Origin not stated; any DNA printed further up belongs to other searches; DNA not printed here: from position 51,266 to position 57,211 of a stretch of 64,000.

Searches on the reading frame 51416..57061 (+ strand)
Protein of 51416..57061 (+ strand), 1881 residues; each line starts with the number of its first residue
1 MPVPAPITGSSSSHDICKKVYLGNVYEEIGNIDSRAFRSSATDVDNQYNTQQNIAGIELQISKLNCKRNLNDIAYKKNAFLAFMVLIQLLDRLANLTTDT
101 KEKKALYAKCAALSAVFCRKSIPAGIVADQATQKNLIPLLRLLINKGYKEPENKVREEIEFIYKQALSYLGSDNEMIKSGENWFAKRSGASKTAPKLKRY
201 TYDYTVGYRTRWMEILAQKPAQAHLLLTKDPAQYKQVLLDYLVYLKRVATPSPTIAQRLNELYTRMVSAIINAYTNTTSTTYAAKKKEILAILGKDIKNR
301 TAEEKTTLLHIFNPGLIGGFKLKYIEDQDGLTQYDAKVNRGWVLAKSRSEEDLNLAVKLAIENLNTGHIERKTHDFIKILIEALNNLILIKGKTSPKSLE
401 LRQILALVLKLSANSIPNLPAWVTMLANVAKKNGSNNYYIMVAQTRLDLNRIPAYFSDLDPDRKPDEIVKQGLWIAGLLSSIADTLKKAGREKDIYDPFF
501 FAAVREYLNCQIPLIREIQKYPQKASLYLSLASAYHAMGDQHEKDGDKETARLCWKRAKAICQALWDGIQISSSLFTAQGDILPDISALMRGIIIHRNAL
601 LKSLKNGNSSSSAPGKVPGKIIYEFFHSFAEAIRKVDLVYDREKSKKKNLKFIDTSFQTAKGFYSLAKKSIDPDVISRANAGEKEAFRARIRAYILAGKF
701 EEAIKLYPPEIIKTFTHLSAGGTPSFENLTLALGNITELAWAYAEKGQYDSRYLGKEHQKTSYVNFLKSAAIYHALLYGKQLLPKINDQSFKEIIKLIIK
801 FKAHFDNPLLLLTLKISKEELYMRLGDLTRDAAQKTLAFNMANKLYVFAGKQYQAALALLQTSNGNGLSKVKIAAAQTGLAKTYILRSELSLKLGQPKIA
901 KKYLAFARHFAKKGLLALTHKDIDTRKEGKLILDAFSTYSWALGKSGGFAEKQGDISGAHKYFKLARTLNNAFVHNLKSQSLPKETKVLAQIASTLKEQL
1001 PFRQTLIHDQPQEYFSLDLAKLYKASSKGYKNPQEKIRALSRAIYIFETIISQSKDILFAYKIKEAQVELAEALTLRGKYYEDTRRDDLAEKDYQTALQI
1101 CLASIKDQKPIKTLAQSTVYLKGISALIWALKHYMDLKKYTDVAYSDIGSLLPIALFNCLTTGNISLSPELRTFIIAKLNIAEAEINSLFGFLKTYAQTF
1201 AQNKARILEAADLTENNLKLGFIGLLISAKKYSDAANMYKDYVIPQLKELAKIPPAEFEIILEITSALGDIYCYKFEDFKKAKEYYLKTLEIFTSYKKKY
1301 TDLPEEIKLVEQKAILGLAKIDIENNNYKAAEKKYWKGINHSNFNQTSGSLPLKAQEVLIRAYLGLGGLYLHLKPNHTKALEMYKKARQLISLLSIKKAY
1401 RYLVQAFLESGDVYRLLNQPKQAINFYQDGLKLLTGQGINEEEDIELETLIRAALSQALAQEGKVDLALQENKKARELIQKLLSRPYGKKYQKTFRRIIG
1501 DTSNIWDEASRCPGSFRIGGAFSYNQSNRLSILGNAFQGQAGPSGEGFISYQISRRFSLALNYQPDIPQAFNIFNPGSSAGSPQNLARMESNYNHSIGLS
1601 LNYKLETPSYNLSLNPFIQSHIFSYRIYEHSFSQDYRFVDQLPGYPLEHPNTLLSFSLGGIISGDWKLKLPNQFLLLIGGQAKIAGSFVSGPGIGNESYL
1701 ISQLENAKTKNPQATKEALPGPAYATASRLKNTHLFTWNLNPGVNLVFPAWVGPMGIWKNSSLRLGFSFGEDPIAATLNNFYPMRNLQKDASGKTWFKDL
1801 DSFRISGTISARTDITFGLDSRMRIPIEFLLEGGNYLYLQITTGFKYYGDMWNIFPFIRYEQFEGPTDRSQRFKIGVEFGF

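Call 71: search_protein_families(library=pfam, proteins=[window:51416-57061:+], max_evalue=0.00001)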
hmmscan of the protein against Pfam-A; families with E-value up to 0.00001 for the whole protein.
window:51416-57061:+ (1881 aa): 2 families
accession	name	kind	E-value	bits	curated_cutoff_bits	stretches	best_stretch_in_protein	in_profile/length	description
PF13424.12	TPR_12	-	6.1e-11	42.8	30.1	0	1360-1434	3-75/77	Tetratricopeptide repeat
PF07719.23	TPR_2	-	4.1e-07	30.1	27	0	1071-1101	1-31/34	Tetratricopeptide repeat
